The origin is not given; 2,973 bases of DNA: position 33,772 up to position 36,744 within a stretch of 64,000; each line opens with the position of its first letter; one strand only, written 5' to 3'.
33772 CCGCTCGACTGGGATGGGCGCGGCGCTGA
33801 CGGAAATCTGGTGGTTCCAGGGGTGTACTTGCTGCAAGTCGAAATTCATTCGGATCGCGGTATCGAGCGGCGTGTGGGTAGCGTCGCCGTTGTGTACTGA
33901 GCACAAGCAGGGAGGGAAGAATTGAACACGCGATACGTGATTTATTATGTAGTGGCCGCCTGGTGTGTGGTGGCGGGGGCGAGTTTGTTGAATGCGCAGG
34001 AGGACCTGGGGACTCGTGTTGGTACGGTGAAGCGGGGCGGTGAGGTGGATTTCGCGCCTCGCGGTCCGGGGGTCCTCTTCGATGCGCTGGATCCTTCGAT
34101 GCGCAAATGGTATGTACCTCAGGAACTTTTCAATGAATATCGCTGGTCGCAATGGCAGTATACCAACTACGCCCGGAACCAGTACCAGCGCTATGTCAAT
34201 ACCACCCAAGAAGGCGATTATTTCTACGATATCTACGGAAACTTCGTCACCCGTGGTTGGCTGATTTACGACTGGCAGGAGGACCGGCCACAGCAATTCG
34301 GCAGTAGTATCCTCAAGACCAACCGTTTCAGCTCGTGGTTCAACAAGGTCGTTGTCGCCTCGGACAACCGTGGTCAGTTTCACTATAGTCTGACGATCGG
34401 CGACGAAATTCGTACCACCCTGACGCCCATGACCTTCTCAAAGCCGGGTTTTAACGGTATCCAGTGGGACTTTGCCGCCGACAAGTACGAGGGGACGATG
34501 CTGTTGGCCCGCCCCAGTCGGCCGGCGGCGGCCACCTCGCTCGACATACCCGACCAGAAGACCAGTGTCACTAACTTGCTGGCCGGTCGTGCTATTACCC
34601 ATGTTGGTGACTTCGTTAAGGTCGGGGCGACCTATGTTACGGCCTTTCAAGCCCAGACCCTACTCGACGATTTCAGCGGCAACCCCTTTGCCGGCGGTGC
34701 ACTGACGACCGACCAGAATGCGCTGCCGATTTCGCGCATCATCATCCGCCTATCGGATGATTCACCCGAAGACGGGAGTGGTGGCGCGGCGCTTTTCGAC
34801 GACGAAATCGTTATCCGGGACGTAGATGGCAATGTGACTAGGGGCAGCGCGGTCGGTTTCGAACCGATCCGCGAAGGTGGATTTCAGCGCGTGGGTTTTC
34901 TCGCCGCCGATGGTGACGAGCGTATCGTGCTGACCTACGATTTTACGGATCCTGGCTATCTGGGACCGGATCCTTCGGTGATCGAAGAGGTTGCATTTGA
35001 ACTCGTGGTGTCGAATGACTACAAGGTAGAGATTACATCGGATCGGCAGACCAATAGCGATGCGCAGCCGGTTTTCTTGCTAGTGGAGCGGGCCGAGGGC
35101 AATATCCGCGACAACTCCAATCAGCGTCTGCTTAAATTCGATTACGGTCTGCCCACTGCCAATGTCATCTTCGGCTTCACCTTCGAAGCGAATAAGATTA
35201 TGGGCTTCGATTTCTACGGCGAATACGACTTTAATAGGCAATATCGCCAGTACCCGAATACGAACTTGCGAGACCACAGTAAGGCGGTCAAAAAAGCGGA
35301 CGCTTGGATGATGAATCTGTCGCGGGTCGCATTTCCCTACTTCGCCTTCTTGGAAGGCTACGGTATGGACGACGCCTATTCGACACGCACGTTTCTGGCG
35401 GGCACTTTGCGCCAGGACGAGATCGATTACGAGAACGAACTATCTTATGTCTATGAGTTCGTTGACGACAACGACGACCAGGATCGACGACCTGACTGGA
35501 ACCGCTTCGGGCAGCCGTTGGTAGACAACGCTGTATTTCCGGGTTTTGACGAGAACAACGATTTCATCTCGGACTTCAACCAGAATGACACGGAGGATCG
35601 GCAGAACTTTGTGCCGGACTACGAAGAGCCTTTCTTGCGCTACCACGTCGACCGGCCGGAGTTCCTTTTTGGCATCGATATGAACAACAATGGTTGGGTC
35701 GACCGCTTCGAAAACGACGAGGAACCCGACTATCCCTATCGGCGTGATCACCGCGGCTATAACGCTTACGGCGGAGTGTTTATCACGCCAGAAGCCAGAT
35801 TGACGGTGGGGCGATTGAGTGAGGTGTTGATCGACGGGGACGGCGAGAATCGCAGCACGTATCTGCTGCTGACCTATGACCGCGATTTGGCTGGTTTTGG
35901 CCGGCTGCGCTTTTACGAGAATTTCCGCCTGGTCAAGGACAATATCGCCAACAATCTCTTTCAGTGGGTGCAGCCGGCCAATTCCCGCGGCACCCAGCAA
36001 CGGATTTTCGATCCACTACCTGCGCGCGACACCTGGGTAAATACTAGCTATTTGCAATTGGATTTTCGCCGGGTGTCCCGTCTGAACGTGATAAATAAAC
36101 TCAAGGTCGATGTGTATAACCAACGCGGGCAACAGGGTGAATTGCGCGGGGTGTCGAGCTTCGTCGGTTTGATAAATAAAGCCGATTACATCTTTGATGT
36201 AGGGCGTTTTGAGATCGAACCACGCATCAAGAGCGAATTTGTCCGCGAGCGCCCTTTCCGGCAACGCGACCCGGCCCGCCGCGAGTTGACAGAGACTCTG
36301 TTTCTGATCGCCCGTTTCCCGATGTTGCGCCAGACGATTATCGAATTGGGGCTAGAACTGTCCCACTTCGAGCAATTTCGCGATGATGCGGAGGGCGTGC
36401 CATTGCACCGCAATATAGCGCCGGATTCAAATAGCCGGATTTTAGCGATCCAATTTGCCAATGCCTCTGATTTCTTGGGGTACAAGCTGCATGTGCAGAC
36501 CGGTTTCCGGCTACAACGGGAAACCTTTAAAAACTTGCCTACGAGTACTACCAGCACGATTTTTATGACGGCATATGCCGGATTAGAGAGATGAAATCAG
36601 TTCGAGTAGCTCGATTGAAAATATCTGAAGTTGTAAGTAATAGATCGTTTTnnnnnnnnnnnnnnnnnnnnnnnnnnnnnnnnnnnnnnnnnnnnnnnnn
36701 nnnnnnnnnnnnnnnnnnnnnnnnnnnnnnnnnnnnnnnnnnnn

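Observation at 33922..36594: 890-aa secreted aromatic/Asp-rich protein of no recognisable family, co-transcribed with paralog P1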

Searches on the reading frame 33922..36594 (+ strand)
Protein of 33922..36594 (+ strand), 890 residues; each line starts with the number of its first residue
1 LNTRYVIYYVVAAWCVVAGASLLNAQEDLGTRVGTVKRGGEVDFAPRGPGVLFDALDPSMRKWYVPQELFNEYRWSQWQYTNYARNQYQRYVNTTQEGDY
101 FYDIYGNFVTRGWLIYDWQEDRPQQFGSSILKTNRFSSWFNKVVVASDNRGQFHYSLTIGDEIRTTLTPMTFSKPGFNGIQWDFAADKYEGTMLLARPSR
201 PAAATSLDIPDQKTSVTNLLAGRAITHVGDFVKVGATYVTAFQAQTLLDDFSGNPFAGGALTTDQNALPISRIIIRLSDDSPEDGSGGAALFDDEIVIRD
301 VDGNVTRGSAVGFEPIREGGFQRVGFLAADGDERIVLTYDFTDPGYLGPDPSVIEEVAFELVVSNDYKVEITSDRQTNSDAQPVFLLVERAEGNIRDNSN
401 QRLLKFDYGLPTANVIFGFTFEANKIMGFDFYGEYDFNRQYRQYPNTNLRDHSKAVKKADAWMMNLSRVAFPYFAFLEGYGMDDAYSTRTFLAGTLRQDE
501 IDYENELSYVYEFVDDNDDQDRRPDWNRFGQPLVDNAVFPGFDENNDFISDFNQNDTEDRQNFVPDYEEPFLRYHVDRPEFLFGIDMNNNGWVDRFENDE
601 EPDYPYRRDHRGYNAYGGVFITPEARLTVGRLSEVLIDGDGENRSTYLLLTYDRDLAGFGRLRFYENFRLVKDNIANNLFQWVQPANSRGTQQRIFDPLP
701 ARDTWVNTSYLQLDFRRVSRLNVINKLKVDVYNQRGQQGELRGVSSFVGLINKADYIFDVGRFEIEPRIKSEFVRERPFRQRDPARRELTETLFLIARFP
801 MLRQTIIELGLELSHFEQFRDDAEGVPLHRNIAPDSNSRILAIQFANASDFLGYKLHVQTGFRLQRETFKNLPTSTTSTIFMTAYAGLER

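Call 6: search_protein_families(library=pfam, proteins=[window:33922-36594:+], max_evalue=0.1)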
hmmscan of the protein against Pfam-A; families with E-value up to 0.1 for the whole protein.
window:33922-36594:+ (890 aa): 1 family
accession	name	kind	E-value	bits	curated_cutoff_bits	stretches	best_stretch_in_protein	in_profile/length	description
PF05857.17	TraX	-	0.038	14.3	25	1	451-485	16-51/217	TraX protein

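Call 7: search_protein_families(library=ncbifam, proteins=[window:33922-36594:+], max_evalue=0.1)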
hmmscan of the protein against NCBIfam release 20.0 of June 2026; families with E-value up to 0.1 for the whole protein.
window:33922-36594:+ (890 aa): 0 families

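Call 8: find_homologous_proteins(query=window:33922-36591:+)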
Query window:33922-36591:+ (890 aa): 1160 proteins with E <= 0.001 among 8000 candidates; the best 120 are listed.
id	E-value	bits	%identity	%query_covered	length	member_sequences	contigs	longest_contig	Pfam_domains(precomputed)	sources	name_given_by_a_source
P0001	0.0e+0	2061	100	100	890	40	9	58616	-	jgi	-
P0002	0.0e+0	1740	82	100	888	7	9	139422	-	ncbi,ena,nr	ncbi:MAG: hypothetical protein HOC74_10830 [Gemmatimonadetes bacterium]|nr:hypothetical protein [Gem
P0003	0.0e+0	1690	79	100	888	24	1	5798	-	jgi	jgi:hypothetical protein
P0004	0.0e+0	1689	82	97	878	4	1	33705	-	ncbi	-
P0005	0.0e+0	1676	79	100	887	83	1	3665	-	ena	-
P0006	0.0e+0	1606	76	100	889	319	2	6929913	-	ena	-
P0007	0.0e+0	1598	75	100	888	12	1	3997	-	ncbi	-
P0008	0.0e+0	1582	75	100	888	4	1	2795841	-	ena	-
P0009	0.0e+0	1578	75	99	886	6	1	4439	-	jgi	-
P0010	0.0e+0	1568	75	99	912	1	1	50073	-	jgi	jgi:hypothetical protein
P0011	0.0e+0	1567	74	98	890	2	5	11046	-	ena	-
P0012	0.0e+0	1561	73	99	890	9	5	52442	-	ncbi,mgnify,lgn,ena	mgnify:CR=1 FL=1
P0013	0.0e+0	1549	75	97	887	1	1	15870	-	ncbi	ncbi:MAG: hypothetical protein ABIL09_09440 [Gemmatimonadota bacterium]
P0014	0.0e+0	1523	72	97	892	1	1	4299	-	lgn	-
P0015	0.0e+0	1510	73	97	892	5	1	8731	-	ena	-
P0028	0.0e+0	1446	68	99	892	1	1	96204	-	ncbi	ncbi:MAG: hypothetical protein AB1505_00555 [Candidatus Latescibacterota bacterium]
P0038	0.0e+0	1100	56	99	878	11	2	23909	-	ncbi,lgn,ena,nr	ncbi:MAG TPA: hypothetical protein EYP17_00820 [Candidatus Latescibacteria bacterium]|nr:hypothetica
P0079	3.4e-295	1000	52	98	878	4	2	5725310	-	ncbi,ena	-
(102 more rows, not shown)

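Call 12: search_solved_structures(query=A1, max_evalue=10)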
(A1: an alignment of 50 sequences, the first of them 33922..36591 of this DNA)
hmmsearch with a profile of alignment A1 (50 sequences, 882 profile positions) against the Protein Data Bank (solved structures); distinct sequences matched with E-value up to 10: 0.

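Call 13: find_encoding_contigs(protein=P0001, flank=10000, max_places=3)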
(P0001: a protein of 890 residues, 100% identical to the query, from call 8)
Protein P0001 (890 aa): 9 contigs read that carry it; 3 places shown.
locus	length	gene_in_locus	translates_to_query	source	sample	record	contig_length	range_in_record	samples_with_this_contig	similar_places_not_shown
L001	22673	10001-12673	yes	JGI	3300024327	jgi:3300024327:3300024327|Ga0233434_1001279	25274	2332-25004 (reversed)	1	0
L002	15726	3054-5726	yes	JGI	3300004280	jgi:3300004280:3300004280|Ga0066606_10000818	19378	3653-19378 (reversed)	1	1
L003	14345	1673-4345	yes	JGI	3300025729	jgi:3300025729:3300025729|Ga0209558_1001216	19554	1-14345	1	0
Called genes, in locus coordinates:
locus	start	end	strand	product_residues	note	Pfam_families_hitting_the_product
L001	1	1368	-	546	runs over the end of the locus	?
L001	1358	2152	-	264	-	PF05721:PhyH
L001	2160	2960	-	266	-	PF00106:adh_short, PF08659:KR, PF23441:SDR (faint), PF13561:adh_short_C2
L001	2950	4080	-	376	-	PF02746:MR_MLE_N, PF13378:MR_MLE_C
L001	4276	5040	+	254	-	PF00857:Isochorismatase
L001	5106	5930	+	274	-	PF05721:PhyH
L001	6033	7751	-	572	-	-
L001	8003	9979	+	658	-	PF13585:CHU_C (faint), PF13860:FlgD_ig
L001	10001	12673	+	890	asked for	-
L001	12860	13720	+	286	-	-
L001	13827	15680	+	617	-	PF13585:CHU_C (weak), PF13860:FlgD_ig (weak)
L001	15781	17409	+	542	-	PF13616:Rotamase_3 (weak), PF00639:Rotamase, PF13145:Rotamase_2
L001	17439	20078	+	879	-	PF00754:F5_F8_type_C (faint), PF22633:F5_F8_type_C_2 (faint)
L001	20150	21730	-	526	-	PF16656:Pur_ac_phosph_N (weak), PF00149:Metallophos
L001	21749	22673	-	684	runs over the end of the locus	PF13585:CHU_C, PF13860:FlgD_ig (weak)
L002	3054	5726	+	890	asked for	-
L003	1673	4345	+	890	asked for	-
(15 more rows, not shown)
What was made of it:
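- Checked: An identical 890-aa protein (P0001) is called on 9 metagenome contigs (calls 8, 13).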

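Call 14: find_encoding_contigs(protein=P0079, flank=10000, max_places=2)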
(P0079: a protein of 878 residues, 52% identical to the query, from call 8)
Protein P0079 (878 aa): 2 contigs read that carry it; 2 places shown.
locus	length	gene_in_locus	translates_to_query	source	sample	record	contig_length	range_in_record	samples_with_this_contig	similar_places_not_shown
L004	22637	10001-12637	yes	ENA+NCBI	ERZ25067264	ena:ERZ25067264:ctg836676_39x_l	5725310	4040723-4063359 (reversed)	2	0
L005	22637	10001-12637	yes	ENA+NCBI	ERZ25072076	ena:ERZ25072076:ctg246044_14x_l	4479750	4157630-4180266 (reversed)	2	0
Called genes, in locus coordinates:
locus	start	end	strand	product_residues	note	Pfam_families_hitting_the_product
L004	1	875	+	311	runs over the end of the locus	-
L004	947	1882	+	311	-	-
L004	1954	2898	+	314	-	-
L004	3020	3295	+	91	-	-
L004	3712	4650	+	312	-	-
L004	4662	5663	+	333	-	-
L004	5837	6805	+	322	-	-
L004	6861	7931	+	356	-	PF01478:Peptidase_A24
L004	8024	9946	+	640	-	PF13585:CHU_C, PF13860:FlgD_ig (weak)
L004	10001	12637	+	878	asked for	-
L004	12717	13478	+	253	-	PF05721:PhyH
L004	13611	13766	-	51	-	PF18766:SWI2_SNF2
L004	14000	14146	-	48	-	-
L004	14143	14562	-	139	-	PF01850:PIN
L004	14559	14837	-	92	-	-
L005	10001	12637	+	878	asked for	-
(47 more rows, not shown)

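Call 15: find_encoding_contigs(protein=P0028, flank=10000, max_places=2)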
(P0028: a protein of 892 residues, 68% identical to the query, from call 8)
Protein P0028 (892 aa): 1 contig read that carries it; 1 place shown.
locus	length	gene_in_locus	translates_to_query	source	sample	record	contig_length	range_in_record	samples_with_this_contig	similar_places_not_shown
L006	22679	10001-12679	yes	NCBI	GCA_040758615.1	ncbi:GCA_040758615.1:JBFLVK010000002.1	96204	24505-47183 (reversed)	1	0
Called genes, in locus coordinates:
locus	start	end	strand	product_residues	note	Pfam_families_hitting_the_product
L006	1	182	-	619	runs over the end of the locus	PF07715:Plug, PF00593:TonB_dep_Rec_b-barrel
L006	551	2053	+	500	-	PF04015:DUF362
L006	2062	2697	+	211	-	PF00583:Acetyltransf_1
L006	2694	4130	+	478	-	PF27533:CapK_C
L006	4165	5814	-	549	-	PF05721:PhyH, PF02311:AraC_binding (faint), PF07883:Cupin_2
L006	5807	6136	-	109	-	-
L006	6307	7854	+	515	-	PF00474:SSF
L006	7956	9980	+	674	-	PF13860:FlgD_ig (weak)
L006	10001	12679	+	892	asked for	-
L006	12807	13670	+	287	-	-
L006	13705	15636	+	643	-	PF13585:CHU_C, PF13860:FlgD_ig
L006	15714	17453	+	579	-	PF13145:Rotamase_2 (weak), PF00639:Rotamase (faint), PF13145:Rotamase_2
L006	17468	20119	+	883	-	PF00754:F5_F8_type_C (faint), PF22633:F5_F8_type_C_2 (faint), PF13860:FlgD_ig (weak)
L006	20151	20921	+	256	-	-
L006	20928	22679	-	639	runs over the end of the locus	PF16656:Pur_ac_phosph_N, PF00149:Metallophos, PF13860:FlgD_ig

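Call 16: find_encoding_contigs(protein=P0038, flank=10000, max_places=2)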
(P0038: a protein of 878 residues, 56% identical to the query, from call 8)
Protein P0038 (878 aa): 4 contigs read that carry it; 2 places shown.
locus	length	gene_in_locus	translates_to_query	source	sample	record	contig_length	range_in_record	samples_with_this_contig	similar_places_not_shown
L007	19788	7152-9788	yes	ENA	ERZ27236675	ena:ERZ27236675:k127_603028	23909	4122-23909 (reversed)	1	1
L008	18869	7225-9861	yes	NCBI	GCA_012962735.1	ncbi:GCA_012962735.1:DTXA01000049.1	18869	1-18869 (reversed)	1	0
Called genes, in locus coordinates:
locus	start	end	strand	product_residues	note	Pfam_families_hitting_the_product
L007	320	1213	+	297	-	-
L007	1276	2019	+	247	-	-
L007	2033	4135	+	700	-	PF13585:CHU_C (weak), PF13860:FlgD_ig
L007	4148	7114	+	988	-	PF00754:F5_F8_type_C (weak), PF22633:F5_F8_type_C_2 (faint)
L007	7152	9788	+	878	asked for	-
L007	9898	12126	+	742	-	PF13231:PMT_2, PF13432:TPR_16, PF14559:TPR_19, PF13432:TPR_16, PF14559:TPR_19, PF25063:ARM_TT21_C, PF13414:TPR_11, PF13424:TPR_12, +31 more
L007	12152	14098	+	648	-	PF13585:CHU_C, PF13860:FlgD_ig (weak)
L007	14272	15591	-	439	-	PF01979:Amidohydro_1, PF12890:DHOase, PF07969:Amidohydro_3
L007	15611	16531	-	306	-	PF02729:OTCace_N, PF00185:OTCace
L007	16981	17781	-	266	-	PF00809:Pterin_bind, PF03599:CdhD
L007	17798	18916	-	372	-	PF00561:Abhydrolase_1, PF12146:Hydrolase_4, PF00326:Peptidase_S9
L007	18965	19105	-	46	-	-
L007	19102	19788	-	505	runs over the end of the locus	PF00474:SSF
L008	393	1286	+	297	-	-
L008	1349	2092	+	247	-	-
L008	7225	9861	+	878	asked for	-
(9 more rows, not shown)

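Call 26: predict_structure(alignment_id=A1)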
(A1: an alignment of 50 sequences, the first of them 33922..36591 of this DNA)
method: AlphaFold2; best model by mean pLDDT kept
length: 890 residues; sequences in the alignment: 50
mean_pLDDT: 70.7   pTM: 0.71
mean pLDDT of the five models: 70.7, 70.2, 69.5, 65.7, 64.8
residues with pLDDT >= 90: 191; 70-90: 363; 50-70: 124; < 50: 212
segments of 3 or more residues with pLDDT < 50: 20-150, 202-211, 534-574, 583-586, 593-598, 687-691, 822-826, 886-890
pLDDT, mean of each block of 10 residues (from residue 1): 69 69 32 24 28 30 39 41 29 27 32 28 36 39 44 59 71 74 75 76 42 73 84 90 78 70 88 94 76 95 92 92 89 94 90 94 91 92 90 73 92 94 85 93 89 91 87 86 91 77 87 68 58 42 29 30 33 51 52 50 77 89 86 85 90 85 88 75 50 62 89 87 89 88 90 89 88 87 83 87 80 82 52 79 78 62 78 73 48
secondary structure, 60 per line:
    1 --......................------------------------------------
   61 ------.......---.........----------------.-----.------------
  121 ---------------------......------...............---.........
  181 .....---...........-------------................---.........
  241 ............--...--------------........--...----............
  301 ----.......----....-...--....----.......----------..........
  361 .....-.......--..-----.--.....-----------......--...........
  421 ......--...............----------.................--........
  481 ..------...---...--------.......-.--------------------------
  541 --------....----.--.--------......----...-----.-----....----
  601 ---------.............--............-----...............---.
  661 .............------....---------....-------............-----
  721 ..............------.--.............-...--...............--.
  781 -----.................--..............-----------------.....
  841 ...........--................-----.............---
elements in order (helices of 4 or more, strands of 3 or more residues): H3-24 H67-73 H77-85 E142-147 E154-168 E172-185 E189-199 E213-228 E232-246 H247-252 E272-279 E289-300 E305-307 H308-311 E316-319 E321-323 E326-329 E334-340 E354-365 E367-373 E386-390 E402-407 E410-426 E429-443 E454-470 E473-482 E489-491 H506-509 E510-512 H549-552 H569-574 E610-622 E625-636 E642-656 E660-673 E680-683 E693-696 E704-715 E721-734 E744-756 E758-760 E763-777 E786-802 E805-818 E836-851 E854-869 E875-887

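Call 30: fold_search(model_id=the predicted structure, library=pdb)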
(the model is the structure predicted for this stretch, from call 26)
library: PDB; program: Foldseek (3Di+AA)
matches with E <= 10: 772; with E <= 0.001: 34
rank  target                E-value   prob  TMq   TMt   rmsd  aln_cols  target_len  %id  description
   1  8ae1_A                3.2e-08  1.00  0.25  0.24  18.0       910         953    9  Structure of trimeric SlpA outer membrane protein (released 2022-11-30)
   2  7zgx_A                5.5e-08  1.00  0.20  0.19  20.5       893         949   11  S-layer Deinoxanthin Binding Complex, C1 symmetry (released 2022-07-13)
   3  8agd_A                2.9e-07  1.00  0.27  0.23  16.6       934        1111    9  Full SDBC and SOD assembly (released 2023-04-12)
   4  6r2q_B                1.6e-06  1.00  0.26  0.33  19.1       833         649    7  Structure of the Mtr complex (released 2020-04-22)
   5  3rfz_B                1.9e-05  1.00  0.19  0.22  31.4       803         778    6  Crystal structure of the FimD usher bound to its cognate FimC:FimH substrate (released 2011-06-01)
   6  7omm_A                2.4e-05  0.99  0.19  0.23  24.1       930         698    7  Cryo-EM structure of N. gonorhoeae LptDE in complex with ProMacrobodies (MBPs have not been built de novo) (released 2022-05-04)
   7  5dl8_A                3.6e-05  1.00  0.18  0.32  16.8       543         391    7  Crystal structure of Acinetobacter baumannii OccAB4 (released 2016-02-03)
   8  2iwv_A                6.3e-05  1.00  0.16  0.43  12.0       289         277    9  Structure of the monomeric outer membrane porin OmpG in the open and closed conformation (released 2006-08-14)
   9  5fr8_A                6.3e-05  1.00  0.21  0.25  22.1       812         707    8  Crystal structure of the siderophore receptor PirA from Acinetobacter baumannii (released 2016-05-11)
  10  9fw9_D                6.9e-05  1.00  0.19  0.23  30.8       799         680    6  Cryo-EM structure of the type 1 pilus assembly platform as part of the FimA-bound chaperone-usher pilus complex (FimDH (released 2025-06-04)
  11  7lhh_C                6.9e-05  0.97  0.19  0.20  32.3       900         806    7  Cryo-EM structure of E. coli P pilus tip assembly intermediate PapC-PapD-PapK-PapG in the second conformation (released 2021-08-11)
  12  6ehd                  7.3e-05  1.00  0.13  0.31  13.6       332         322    7  OmpT (in-vitro folded), an outer membrane protein of Vibrio cholerae (released 2018-04-25)
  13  8h1s_C                8.0e-05  0.97  0.19  0.20  24.0       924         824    8  Crystal structure of apo-LptDE complex (released 2023-10-11)
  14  9fy9_D                1.0e-04  1.00  0.19  0.24  30.4       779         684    7  Cryo-EM structure of the type 1 chaperone-usher pilus FimD-tip complex (FimDHGFC) - Conformer 1 (released 2025-06-04)
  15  6ehe                  1.4e-04  1.00  0.14  0.35  13.2       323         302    7  OmpTdeltaL8 (loop L8 deletion mutant of OmpT), an outer membrane protein of Vibrio cholerae (released 2018-04-25)
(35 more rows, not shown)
